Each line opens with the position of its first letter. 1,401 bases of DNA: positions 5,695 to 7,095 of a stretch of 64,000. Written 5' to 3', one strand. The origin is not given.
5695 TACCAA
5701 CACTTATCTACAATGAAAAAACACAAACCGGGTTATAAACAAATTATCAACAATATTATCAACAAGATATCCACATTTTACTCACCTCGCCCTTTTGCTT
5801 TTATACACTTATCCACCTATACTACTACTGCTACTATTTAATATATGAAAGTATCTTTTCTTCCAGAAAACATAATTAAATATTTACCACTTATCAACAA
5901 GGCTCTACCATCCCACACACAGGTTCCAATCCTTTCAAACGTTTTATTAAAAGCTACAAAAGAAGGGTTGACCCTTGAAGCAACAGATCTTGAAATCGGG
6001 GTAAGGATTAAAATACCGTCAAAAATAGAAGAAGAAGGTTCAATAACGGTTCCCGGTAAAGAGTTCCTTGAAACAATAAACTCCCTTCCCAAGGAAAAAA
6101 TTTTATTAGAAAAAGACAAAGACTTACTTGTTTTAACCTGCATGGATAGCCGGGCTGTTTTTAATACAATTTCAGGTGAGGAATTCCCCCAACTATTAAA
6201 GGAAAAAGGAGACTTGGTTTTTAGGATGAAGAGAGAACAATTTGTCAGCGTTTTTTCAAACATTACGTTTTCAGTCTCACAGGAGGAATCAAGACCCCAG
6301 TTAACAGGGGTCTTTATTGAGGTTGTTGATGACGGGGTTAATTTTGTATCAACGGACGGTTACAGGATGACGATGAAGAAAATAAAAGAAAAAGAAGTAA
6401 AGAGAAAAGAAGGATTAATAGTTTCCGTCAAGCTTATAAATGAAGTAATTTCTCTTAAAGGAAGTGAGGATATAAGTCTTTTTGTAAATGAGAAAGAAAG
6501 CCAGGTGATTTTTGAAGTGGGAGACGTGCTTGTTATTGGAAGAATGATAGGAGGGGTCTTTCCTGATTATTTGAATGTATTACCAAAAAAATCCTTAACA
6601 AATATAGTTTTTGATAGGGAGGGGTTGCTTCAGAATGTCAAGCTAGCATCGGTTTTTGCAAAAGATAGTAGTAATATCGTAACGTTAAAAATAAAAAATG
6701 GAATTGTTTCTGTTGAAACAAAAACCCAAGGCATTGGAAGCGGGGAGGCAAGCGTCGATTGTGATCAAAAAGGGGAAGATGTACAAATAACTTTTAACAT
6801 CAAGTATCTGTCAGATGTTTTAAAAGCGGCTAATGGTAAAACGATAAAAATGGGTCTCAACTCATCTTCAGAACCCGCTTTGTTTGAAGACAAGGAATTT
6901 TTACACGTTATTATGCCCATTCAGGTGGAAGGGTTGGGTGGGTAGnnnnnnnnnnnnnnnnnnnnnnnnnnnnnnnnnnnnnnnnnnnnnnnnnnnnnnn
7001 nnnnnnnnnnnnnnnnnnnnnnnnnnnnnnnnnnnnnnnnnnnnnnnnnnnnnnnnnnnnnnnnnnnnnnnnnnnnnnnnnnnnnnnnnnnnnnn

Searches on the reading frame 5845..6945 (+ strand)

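Call 68: search_protein_families(library=pfam, proteins=[window:5845-6945:+], max_evalue=0.001)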
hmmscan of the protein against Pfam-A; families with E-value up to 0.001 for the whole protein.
window:5845-6945:+ (366 aa): 3 families
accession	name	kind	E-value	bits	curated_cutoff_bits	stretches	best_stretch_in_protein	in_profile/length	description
PF00712.24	DNA_pol3_beta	-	9.8e-32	110.1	24.4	2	1-117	1-119/120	DNA polymerase III beta subunit, N-terminal domain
PF02767.21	DNA_pol3_beta_2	-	1e-21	77.8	27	1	129-241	3-116/116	DNA polymerase III beta subunit, central domain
PF02768.20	DNA_pol3_beta_3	-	1.5e-20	73.6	27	1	245-359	3-120/121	DNA polymerase III beta subunit, C-terminal domain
